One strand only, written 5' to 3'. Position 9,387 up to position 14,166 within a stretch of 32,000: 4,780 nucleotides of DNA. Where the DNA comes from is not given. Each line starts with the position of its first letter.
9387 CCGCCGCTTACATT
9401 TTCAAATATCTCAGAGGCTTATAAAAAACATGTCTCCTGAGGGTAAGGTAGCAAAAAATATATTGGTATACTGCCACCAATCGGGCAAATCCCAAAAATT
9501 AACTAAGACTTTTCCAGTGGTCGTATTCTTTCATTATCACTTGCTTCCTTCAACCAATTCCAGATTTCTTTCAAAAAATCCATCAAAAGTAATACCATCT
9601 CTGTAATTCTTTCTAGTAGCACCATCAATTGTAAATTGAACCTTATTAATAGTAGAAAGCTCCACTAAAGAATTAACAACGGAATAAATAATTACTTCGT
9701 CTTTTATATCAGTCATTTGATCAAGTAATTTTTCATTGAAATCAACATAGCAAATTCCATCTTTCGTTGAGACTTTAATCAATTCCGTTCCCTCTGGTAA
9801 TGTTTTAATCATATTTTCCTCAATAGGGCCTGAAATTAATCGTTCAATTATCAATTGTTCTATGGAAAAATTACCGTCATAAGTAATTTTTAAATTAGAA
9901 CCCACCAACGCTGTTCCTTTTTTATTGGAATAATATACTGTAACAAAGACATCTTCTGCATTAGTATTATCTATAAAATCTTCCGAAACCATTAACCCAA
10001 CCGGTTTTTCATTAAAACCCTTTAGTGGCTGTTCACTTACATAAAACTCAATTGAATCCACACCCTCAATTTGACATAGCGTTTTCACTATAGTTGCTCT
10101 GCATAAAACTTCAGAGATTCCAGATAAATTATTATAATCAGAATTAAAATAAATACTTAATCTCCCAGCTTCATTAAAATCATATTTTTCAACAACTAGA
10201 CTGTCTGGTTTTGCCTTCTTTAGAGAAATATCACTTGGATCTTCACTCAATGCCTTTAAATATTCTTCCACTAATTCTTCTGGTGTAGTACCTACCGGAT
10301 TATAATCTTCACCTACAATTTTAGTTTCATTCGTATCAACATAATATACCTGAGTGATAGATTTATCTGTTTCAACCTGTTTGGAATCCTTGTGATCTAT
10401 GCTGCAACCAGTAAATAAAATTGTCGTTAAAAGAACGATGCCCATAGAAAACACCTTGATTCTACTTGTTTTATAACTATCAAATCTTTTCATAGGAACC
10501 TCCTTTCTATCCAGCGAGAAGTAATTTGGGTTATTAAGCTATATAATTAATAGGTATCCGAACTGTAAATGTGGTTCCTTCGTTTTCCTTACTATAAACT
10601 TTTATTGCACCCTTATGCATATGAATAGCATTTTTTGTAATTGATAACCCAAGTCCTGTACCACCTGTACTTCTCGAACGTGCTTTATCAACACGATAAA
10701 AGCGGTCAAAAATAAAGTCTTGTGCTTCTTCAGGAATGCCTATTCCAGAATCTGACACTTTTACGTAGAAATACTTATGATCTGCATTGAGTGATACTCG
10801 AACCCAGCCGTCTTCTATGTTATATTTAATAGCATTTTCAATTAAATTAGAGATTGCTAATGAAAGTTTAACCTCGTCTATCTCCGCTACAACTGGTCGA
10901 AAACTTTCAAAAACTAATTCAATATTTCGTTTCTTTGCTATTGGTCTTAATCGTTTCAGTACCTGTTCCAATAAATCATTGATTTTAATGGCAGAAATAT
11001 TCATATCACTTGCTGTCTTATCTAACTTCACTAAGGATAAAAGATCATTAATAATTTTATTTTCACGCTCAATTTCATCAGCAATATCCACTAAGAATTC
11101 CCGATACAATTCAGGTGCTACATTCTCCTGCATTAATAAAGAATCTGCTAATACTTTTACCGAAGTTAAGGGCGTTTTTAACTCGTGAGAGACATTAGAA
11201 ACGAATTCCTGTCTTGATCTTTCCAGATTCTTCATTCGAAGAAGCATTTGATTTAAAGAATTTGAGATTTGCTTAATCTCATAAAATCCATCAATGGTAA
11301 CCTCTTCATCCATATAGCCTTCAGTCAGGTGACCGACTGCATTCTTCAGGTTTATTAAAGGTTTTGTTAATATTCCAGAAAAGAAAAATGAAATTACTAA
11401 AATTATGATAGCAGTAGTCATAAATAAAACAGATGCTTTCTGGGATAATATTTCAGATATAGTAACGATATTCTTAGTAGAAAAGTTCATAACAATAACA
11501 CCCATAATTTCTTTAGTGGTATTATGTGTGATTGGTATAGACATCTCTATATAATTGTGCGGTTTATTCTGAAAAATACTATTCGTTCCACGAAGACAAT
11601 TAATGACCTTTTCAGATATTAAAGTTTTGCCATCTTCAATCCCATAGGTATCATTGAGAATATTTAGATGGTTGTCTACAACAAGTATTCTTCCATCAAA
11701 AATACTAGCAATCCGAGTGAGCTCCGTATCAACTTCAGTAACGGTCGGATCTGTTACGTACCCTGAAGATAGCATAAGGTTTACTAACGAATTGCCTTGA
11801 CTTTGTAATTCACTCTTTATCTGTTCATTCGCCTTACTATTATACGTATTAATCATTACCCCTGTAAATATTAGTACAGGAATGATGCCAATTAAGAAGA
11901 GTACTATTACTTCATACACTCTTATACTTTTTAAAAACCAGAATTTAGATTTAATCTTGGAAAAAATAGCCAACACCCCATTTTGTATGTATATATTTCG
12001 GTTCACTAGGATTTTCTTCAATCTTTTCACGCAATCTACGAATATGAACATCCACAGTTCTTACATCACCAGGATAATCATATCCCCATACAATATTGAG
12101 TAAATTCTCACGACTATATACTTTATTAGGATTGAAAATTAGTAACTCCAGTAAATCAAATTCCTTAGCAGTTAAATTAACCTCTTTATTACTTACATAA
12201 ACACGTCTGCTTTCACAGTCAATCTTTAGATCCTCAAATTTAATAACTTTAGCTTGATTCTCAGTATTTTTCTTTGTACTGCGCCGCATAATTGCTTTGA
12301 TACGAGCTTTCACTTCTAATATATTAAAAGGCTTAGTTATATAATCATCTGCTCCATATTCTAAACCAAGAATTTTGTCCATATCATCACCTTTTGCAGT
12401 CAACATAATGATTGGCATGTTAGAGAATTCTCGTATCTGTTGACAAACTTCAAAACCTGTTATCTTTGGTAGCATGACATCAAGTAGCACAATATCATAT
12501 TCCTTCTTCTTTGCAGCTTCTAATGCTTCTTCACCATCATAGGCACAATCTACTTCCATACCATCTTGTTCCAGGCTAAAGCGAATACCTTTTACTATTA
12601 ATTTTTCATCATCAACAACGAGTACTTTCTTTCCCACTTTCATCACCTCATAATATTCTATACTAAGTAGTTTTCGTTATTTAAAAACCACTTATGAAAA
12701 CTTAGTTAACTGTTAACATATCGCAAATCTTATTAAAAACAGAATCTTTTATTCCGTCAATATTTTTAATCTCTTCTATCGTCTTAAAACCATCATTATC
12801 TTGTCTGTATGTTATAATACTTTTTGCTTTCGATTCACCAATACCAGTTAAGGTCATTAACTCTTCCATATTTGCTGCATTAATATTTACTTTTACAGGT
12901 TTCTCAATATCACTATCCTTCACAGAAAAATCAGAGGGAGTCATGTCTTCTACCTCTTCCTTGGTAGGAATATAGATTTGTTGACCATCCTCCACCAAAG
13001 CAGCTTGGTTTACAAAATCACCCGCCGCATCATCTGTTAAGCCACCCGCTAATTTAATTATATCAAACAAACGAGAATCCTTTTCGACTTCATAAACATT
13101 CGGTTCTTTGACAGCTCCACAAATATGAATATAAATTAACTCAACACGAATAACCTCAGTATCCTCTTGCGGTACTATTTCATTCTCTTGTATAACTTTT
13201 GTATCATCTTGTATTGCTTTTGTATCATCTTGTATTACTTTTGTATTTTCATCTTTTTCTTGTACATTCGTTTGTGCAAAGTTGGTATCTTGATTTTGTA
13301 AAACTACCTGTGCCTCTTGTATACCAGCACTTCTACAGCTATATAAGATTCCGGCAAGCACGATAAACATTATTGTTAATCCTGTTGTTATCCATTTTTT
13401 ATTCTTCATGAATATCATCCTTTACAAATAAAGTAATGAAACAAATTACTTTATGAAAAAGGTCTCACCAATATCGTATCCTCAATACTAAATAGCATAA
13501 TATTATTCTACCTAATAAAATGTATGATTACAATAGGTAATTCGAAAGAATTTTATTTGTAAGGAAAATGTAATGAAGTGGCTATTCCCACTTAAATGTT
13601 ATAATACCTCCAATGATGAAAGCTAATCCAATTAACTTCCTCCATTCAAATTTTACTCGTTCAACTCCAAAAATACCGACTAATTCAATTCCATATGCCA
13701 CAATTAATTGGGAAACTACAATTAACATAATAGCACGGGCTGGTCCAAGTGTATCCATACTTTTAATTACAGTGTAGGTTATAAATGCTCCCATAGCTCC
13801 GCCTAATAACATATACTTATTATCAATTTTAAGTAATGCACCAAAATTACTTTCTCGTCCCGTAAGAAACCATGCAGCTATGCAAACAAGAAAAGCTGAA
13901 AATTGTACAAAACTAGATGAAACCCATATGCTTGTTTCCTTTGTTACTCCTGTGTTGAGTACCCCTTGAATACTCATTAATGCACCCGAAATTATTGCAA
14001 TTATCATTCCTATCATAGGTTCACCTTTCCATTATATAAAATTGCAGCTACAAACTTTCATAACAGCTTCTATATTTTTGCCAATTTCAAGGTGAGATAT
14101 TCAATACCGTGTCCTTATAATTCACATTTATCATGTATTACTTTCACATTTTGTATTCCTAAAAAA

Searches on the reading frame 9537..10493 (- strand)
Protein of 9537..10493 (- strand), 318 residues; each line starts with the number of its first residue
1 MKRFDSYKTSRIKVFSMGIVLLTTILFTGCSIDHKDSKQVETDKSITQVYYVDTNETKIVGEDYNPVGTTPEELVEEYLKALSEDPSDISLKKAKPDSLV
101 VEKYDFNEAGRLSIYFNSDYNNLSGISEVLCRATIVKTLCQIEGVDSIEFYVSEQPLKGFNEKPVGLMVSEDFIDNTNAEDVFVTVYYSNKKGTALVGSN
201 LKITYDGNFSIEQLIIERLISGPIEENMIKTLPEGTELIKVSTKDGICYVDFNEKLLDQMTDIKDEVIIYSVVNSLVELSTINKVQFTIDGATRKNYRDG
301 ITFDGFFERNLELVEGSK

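Call 21: find_encoding_contigs(protein=window:9537-10493:-, flank=10000, max_places=10)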
Protein window:9537-10493:- (318 aa): no gene with exactly this product is on record in the collection.

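Call 25: search_protein_families(library=pfam, proteins=[window:9537-10493:-])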
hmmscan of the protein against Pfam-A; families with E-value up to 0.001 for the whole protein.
window:9537-10493:- (318 aa): 1 family
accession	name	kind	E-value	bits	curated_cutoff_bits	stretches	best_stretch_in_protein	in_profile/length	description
PF10646.14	Germane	-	9.4e-38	129.8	23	2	185-293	1-115/117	Sporulation and spore germination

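Call 27: find_homologous_proteins(query=window:9537-10493:-, max_evalue=1e-30)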
Query window:9537-10493:- (318 aa): 1058 proteins with E <= 1e-30 among 2494 candidates; the best 120 are listed.
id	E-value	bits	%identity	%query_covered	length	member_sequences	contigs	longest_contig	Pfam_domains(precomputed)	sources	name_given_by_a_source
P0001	3.7e-202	688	100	100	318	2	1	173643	PF10646.15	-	-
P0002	3.4e-134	465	70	99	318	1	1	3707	PF10646.15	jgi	-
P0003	4.8e-133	461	69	100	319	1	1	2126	PF10646.15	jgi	jgi:germination protein M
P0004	4.4e-132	458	70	96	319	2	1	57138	PF10646.15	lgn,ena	-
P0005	1.4e-131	456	68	99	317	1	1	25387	PF10646.15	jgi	-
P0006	3.2e-128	445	68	96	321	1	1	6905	PF10646.15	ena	-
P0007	3.1e-124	432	68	94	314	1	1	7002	PF10646.15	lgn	-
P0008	1.8e-123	430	65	96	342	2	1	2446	PF10646.15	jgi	jgi:germination protein M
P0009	8.3e-123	427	65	97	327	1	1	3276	PF10646.15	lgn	-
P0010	2.9e-121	422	65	100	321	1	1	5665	PF10646.15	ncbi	-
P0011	5.2e-121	422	63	100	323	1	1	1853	PF10646.15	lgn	-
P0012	1.6e-120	420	62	100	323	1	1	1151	PF10646.15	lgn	-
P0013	1.2e-119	417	67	92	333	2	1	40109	PF10646.15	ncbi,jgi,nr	ncbi:MAG: hypothetical protein K0R92_2236 [Lachnospiraceae bacterium]|jgi:germination protein M|nr:h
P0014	7.4e-119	414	66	95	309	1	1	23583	PF10646.15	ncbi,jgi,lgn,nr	ncbi:MAG: hypothetical protein K0S41_3043 [Anaerocolumna sp.]|jgi:germination protein M|nr:hypotheti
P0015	6.0e-118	411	63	94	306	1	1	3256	PF10646.15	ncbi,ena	-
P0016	3.1e-117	409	63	94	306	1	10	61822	PF10646.15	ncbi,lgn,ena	-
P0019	1.8e-115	403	66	91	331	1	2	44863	PF10646.15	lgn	-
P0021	1.8e-115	403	61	98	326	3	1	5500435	PF10646.15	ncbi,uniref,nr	ncbi:hypothetical protein Ana3638_19475 [Anaerocolumna sedimenticola]|uniref:GerMN domain-containing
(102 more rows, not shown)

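Call 28: find_encoding_contigs(protein=P0004, flank=10000, max_places=3)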
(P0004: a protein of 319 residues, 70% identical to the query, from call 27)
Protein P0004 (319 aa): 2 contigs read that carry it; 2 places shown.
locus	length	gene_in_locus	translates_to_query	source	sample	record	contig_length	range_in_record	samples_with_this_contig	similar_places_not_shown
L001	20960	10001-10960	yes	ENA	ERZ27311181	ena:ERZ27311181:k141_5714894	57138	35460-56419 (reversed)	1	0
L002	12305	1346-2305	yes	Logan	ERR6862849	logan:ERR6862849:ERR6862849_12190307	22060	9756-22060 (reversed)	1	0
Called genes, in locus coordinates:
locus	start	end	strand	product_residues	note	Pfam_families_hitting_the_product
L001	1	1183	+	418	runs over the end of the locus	PF03851:UvdE, PF08349:DUF1722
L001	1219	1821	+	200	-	PF02545:Maf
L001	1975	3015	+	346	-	PF01118:Semialdhyde_dh, PF22698:Semialdhyde_dhC_1, PF02774:Semialdhyde_dhC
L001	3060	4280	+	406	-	PF01960:ArgJ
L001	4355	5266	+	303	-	PF00696:AA_kinase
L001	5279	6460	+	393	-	PF00202:Aminotran_3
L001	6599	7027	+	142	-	PF04657:DMT_YdcZ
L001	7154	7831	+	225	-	PF10531:SLBB, PF00633:HHH (weak), PF12836:HHH_3, PF03934:T2SSK (faint)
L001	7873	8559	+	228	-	PF00072:Response_reg, PF00486:Trans_reg_C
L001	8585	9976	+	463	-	PF00512:HisKA, PF02518:HATPase_c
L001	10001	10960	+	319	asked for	PF10646:Germane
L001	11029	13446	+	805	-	PF13567:DUF4131, PF03772:Competence, PF00753:Lactamase_B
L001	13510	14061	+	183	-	PF04542:Sigma70_r2, PF08281:Sigma70_r4_2 (weak)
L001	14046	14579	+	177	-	-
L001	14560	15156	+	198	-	-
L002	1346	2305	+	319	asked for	PF10646:Germane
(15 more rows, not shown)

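Call 29: find_encoding_contigs(protein=P0005, flank=10000, max_places=3)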
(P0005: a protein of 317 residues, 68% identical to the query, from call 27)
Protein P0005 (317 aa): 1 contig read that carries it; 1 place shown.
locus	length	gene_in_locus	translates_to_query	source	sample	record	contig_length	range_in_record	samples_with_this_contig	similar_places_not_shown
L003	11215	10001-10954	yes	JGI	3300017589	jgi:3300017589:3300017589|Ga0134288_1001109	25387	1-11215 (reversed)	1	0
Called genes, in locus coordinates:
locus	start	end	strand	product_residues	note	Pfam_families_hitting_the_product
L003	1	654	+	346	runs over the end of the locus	PF01118:Semialdhyde_dh, PF22698:Semialdhyde_dhC_1, PF02774:Semialdhyde_dhC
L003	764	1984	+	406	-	PF01960:ArgJ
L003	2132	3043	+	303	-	PF00696:AA_kinase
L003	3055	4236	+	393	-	PF00202:Aminotran_3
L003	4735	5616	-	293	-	PF04473:DUF553, PF01841:Transglut_core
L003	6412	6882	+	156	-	PF04657:DMT_YdcZ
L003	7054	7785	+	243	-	PF10531:SLBB, PF00633:HHH (weak), PF03934:T2SSK (weak), PF12836:HHH_3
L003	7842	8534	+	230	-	PF00072:Response_reg, PF00486:Trans_reg_C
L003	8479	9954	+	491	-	PF00512:HisKA, PF02518:HATPase_c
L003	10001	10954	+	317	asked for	PF10646:Germane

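Call 30: find_encoding_contigs(protein=P0021, flank=10000, max_places=3)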
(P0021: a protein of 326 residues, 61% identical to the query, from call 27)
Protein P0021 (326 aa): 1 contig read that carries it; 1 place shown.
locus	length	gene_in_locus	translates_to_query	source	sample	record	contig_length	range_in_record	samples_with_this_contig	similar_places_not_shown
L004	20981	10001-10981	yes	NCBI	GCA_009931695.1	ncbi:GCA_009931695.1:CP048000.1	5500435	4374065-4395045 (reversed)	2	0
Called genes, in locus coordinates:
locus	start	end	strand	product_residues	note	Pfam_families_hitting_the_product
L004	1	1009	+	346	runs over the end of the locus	PF01118:Semialdhyde_dh, PF22698:Semialdhyde_dhC_1, PF02774:Semialdhyde_dhC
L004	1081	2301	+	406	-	PF01960:ArgJ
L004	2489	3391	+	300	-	PF00696:AA_kinase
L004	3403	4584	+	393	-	PF00202:Aminotran_3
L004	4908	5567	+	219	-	PF00440:TetR_N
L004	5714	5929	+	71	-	-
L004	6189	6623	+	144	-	PF04657:DMT_YdcZ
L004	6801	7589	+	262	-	PF10531:SLBB, PF12836:HHH_3, PF00633:HHH, PF03934:T2SSK (weak)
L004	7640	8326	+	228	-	PF00072:Response_reg, PF00486:Trans_reg_C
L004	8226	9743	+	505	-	PF00512:HisKA, PF02518:HATPase_c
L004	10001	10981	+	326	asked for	PF10646:Germane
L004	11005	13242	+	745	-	PF13567:DUF4131, PF03772:Competence, PF00753:Lactamase_B (weak)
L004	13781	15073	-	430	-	PF01471:PG_binding_1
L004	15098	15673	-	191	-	PF01520:Amidase_3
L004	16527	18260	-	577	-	PF18425:CspB_prodomain, PF00082:Peptidase_S8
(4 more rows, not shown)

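Call 78: find_encoding_contigs(protein=P0013, flank=10000, max_places=2)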
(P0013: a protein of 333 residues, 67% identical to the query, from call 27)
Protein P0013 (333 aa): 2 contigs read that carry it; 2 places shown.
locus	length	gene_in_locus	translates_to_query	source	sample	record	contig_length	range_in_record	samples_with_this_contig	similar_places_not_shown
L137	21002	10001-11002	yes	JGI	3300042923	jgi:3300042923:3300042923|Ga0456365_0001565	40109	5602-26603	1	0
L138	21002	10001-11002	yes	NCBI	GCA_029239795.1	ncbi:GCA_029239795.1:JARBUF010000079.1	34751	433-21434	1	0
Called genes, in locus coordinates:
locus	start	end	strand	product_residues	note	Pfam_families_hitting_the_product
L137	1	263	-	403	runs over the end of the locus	PF00764:Arginosuc_synth, PF20979:Arginosuc_syn_C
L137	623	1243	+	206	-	PF02545:Maf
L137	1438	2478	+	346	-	PF01118:Semialdhyde_dh, PF22698:Semialdhyde_dhC_1, PF02774:Semialdhyde_dhC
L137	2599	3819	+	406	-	PF01960:ArgJ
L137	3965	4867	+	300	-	PF00696:AA_kinase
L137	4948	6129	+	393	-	PF00202:Aminotran_3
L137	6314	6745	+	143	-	PF04657:DMT_YdcZ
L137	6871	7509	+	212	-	PF10531:SLBB, PF12836:HHH_3, PF00633:HHH, PF03934:T2SSK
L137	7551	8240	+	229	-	PF00072:Response_reg, PF00486:Trans_reg_C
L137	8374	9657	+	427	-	PF00512:HisKA, PF02518:HATPase_c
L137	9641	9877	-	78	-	-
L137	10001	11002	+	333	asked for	PF10646:Germane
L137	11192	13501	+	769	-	PF13567:DUF4131, PF03772:Competence, PF00753:Lactamase_B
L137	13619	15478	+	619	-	PF00989:PAS (weak), PF13426:PAS_9, PF00989:PAS, PF13426:PAS_9, PF08447:PAS_3, PF00990:GGDEF, PF13487:HD_5, PF01966:HD, +2 more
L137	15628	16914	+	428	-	PF03816:LytR_cpsA_psr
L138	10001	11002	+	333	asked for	PF10646:Germane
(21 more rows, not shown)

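Call 79: find_encoding_contigs(protein=P0014, flank=10000, max_places=2)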
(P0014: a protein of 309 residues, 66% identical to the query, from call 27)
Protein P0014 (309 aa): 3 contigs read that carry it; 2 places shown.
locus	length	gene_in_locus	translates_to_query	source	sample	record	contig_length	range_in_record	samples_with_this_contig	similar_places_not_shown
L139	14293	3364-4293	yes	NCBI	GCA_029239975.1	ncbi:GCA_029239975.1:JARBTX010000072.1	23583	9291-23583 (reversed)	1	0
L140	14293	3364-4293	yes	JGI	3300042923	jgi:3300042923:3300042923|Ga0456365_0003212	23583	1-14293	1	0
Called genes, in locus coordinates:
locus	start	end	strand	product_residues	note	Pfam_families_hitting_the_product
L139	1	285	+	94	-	PF04657:DMT_YdcZ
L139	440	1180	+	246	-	PF10531:SLBB, PF00633:HHH, PF12836:HHH_3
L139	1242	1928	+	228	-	PF00072:Response_reg, PF00486:Trans_reg_C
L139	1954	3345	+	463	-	PF00512:HisKA, PF02518:HATPase_c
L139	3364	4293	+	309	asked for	PF10646:Germane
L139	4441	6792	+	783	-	PF13567:DUF4131, PF03772:Competence, PF00753:Lactamase_B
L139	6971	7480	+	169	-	PF04542:Sigma70_r2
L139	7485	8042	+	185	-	-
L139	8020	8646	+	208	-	-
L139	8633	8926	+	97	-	PF18917:LiaI-LiaF-like_TM1 (weak), PF22570:LiaF-TM (weak)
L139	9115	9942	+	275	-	PF02673:BacA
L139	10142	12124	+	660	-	PF02743:dCache_1, PF00672:HAMP (weak), PF00015:MCPsignal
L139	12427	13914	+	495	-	PF01547:SBP_bac_1, PF13416:SBP_bac_8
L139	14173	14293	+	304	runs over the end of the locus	PF00528:BPD_transp_1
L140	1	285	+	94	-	PF04657:DMT_YdcZ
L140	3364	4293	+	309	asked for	PF10646:Germane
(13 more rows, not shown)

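Call 80: find_encoding_contigs(protein=P0016, flank=10000, max_places=2)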
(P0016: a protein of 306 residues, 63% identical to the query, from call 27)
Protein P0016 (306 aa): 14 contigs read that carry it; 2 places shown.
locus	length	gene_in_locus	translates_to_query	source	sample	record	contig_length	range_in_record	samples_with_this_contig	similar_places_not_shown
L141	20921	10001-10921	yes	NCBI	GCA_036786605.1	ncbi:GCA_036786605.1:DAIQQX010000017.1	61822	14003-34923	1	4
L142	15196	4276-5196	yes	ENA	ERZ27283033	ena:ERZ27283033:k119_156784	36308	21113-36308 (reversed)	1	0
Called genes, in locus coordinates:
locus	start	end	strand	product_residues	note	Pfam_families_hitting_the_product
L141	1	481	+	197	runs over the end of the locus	PF02545:Maf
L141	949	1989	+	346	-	PF01118:Semialdhyde_dh, PF22698:Semialdhyde_dhC_1, PF02774:Semialdhyde_dhC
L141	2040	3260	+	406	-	PF01960:ArgJ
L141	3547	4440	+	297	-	PF00696:AA_kinase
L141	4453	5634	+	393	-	PF00202:Aminotran_3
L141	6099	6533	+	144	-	PF04657:DMT_YdcZ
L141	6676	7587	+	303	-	PF10531:SLBB, PF12836:HHH_3, PF00633:HHH, PF03934:T2SSK (weak)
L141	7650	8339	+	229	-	PF00072:Response_reg, PF00486:Trans_reg_C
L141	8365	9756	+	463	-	PF00512:HisKA, PF02518:HATPase_c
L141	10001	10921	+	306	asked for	PF10646:Germane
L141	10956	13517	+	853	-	PF13567:DUF4131, PF03772:Competence, PF00753:Lactamase_B (weak)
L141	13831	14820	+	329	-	PF16654:DAPDH_C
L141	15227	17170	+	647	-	PF00989:PAS, PF13426:PAS_9, PF00989:PAS, PF13426:PAS_9, PF08447:PAS_3, PF00990:GGDEF, PF13487:HD_5, PF01966:HD, +3 more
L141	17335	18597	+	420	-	PF03816:LytR_cpsA_psr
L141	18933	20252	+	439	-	PF03721:UDPG_MGDP_dh_N, PF00984:UDPG_MGDP_dh, PF03720:UDPG_MGDP_dh_C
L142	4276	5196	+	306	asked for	PF10646:Germane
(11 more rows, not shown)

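Call 81: find_encoding_contigs(protein=P0019, flank=10000, max_places=2)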
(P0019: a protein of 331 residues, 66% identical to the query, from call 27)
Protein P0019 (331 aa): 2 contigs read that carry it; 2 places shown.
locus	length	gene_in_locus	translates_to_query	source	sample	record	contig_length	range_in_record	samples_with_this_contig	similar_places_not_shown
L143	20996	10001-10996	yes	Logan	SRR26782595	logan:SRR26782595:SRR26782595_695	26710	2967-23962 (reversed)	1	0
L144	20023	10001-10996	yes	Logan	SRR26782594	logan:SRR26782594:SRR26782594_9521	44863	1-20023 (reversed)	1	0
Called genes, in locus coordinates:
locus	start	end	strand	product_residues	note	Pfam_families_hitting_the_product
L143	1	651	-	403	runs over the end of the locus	PF00764:Arginosuc_synth, PF20979:Arginosuc_syn_C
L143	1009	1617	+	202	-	PF02545:Maf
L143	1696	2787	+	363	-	PF01118:Semialdhyde_dh, PF22698:Semialdhyde_dhC_1, PF02774:Semialdhyde_dhC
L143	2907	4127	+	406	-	PF01960:ArgJ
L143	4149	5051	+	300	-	PF00696:AA_kinase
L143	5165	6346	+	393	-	PF00202:Aminotran_3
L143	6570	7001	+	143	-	PF04657:DMT_YdcZ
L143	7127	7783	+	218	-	PF10531:SLBB, PF12836:HHH_3, PF00633:HHH, PF03934:T2SSK (weak)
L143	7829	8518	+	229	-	PF00072:Response_reg, PF00486:Trans_reg_C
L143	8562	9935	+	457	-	PF00512:HisKA, PF02518:HATPase_c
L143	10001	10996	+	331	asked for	PF10646:Germane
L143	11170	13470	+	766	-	PF13567:DUF4131, PF03772:Competence, PF00753:Lactamase_B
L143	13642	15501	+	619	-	PF00989:PAS, PF13426:PAS_9, PF00989:PAS, PF13426:PAS_9, PF08447:PAS_3, PF00990:GGDEF, PF13487:HD_5, PF01966:HD, +2 more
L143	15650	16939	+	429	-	PF03816:LytR_cpsA_psr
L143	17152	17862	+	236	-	PF00005:ABC_tran, PF13304:AAA_21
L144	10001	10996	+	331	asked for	PF10646:Germane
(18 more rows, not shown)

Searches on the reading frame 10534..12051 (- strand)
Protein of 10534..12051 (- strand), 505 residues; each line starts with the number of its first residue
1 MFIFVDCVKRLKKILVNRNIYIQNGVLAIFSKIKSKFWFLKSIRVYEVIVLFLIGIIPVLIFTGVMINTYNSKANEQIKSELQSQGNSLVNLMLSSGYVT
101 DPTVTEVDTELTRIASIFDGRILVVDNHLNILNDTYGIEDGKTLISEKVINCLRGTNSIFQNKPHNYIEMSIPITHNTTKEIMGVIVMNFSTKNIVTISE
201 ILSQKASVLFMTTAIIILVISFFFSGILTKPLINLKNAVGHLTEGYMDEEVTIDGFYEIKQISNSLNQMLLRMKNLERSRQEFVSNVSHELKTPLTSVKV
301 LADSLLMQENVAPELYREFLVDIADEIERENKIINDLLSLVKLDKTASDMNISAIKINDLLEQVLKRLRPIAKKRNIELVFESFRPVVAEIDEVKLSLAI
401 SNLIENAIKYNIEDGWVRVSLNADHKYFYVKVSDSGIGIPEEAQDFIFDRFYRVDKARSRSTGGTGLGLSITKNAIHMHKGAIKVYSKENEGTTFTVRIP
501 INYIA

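Call 25: search_protein_families(library=pfam, proteins=[window:10534-12051:-])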
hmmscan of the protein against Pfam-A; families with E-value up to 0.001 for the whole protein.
window:10534-12051:- (505 aa): 3 families
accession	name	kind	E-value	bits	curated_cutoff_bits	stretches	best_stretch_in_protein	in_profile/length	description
PF02518.31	HATPase_c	-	7e-29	101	26.4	1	392-501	2-109/111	Histidine kinase-, DNA gyrase B-, and HSP90-like ATPase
PF00512.31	HisKA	-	1e-15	57.9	26.9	1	279-344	1-64/66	His Kinase A (phospho-acceptor) domain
PF00672.30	HAMP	-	0.00076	20.2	25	0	223-273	1-51/53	HAMP domain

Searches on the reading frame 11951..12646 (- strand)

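Call 25: search_protein_families(library=pfam, proteins=[window:11951-12646:-])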
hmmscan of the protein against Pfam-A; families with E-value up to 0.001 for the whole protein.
window:11951-12646:- (231 aa): 3 families
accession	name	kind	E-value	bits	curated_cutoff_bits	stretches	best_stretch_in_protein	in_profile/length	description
PF00072.30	Response_reg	-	1.3e-32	112.7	30.2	1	8-116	1-110/111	Response regulator receiver domain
PF00486.34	Trans_reg_C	-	3.4e-31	107.6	26.2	1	154-229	2-77/77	Transcriptional regulatory protein, C terminal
PF23198.2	PDE8A_N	-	7.6e-05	23.1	29.6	1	6-76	11-82/147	PDE8A-like, N-terminal domain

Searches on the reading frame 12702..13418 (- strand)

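Call 25: search_protein_families(library=pfam, proteins=[window:12702-13418:-])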
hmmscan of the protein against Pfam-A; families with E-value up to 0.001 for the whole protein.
window:12702-13418:- (238 aa): 4 families
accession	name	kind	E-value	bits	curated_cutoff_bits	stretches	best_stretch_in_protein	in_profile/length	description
PF12836.13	HHH_3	-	2.4e-17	63.2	27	1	175-235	4-64/65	Helix-hairpin-helix motif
PF10531.15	SLBB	-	2.2e-12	47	27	1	97-150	2-54/55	SLBB domain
PF00633.29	HHH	-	2.1e-07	30.9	24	1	178-204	4-30/30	Helix-hairpin-helix motif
PF22461.2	SLBB_2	-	0.00066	20.2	27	0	98-171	4-76/79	SLBB domain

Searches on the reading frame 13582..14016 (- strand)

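Call 25: search_protein_families(library=pfam, proteins=[window:13582-14016:-])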
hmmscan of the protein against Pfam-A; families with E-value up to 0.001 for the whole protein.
window:13582-14016:- (144 aa): 1 family
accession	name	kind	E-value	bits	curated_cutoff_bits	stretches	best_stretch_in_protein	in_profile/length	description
PF04657.19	DMT_YdcZ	-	1.3e-28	100.4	24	1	3-139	2-139/140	Putative inner membrane exporter, YdcZ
